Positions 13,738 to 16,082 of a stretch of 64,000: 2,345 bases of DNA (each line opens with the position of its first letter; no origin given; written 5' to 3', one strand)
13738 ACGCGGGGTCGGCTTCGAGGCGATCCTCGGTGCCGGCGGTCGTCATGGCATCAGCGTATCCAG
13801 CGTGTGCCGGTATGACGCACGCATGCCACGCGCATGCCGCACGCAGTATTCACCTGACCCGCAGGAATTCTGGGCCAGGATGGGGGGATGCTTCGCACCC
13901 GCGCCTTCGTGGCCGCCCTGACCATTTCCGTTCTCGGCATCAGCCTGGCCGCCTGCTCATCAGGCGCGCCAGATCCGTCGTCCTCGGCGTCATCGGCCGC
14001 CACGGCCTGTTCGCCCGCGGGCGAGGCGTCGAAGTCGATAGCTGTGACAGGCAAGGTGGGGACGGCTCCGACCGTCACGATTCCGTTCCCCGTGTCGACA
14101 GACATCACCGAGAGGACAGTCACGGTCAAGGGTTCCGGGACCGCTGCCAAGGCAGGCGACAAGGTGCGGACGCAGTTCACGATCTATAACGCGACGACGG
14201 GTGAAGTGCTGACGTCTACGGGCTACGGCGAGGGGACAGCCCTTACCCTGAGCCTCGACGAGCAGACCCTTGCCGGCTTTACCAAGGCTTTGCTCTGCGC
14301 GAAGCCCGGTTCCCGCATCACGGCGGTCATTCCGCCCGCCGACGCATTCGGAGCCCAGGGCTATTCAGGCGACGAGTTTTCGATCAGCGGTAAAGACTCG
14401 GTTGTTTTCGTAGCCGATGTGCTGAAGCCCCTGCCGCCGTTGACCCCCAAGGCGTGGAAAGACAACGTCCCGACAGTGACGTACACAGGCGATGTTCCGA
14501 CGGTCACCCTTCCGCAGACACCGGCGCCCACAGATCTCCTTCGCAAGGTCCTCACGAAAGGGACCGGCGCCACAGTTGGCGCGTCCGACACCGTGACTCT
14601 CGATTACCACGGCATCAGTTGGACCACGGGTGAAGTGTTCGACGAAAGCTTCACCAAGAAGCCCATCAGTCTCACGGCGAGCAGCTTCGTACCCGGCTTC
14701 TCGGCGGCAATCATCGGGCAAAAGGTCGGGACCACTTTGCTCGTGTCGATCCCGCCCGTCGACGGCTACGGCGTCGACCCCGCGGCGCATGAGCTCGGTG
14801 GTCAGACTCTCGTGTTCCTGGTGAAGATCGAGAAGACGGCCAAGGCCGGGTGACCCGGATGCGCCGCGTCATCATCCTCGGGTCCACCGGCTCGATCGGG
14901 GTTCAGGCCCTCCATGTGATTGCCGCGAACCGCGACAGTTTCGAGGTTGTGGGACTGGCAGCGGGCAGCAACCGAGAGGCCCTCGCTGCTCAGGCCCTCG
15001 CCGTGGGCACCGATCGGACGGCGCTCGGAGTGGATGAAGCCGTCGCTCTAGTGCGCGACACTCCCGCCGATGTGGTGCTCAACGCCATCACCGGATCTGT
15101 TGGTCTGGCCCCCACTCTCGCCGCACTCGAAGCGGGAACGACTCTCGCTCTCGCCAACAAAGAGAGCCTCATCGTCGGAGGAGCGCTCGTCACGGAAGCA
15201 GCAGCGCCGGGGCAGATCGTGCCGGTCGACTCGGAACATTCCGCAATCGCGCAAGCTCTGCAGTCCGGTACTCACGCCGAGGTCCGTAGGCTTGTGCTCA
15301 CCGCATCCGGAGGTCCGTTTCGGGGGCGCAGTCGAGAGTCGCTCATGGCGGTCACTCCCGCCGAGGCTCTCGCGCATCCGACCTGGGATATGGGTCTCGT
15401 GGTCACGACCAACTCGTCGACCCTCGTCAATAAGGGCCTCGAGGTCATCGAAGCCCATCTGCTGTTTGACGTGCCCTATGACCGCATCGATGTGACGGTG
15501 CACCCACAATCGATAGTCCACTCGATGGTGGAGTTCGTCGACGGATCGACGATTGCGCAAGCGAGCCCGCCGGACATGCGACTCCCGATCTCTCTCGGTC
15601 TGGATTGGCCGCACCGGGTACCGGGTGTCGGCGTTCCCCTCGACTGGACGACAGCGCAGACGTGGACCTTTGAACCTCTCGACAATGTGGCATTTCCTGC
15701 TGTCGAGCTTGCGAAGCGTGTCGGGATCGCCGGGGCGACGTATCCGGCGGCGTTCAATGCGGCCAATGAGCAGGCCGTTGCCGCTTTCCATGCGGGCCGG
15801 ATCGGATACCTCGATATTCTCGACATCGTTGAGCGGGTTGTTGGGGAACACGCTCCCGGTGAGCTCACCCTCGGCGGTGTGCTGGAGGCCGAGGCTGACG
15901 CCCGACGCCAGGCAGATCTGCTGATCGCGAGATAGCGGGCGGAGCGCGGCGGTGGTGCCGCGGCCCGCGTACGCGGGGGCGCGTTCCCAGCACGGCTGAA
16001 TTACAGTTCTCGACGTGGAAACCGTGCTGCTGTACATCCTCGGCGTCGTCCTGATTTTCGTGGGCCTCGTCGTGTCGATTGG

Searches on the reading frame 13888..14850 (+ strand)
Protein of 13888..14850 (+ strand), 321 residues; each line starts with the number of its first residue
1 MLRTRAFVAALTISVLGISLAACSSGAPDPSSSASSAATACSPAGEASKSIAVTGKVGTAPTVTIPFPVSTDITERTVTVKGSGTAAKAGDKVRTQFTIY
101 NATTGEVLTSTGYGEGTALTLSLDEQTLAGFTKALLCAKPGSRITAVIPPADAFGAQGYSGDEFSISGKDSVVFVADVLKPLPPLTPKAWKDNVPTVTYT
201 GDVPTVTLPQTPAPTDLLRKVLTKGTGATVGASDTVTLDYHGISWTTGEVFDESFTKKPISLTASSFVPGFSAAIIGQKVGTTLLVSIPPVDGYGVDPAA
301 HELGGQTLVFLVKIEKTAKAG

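Call 3: search_protein_families(library=pfam, proteins=[window:13888-14850:+], max_evalue=0.01)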
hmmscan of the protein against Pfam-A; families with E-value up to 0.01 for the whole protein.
window:13888-14850:+ (321 aa): 1 family
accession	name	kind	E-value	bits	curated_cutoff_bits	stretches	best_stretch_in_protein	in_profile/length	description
PF00254.34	FKBP_C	-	8.4e-23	81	21.1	2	230-314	5-93/94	FKBP-type peptidyl-prolyl cis-trans isomerase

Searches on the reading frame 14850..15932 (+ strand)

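Call 3: search_protein_families(library=pfam, proteins=[window:14850-15932:+], max_evalue=0.01)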
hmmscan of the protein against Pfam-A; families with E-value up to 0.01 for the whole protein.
window:14850-15932:+ (361 aa): 4 families
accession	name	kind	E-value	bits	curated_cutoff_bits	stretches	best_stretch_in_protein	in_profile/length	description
PF08436.17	DXP_redisom_C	-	1.5e-35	121.6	26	1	123-206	1-84/84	1-deoxy-D-xylulose 5-phosphate reductoisomerase C-terminal domain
PF13288.12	DXPR_C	-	3.8e-33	114.6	27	1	239-353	2-114/115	DXP reductoisomerase C-terminal domain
PF02670.22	DXP_reductoisom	-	2.6e-28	99.7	21.7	2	58-111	76-129/129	1-deoxy-D-xylulose 5-phosphate reductoisomerase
PF03435.24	Sacchrp_dh_NADP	-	0.0006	20.6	25.1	1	7-97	1-93/129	Saccharopine dehydrogenase NADP binding domain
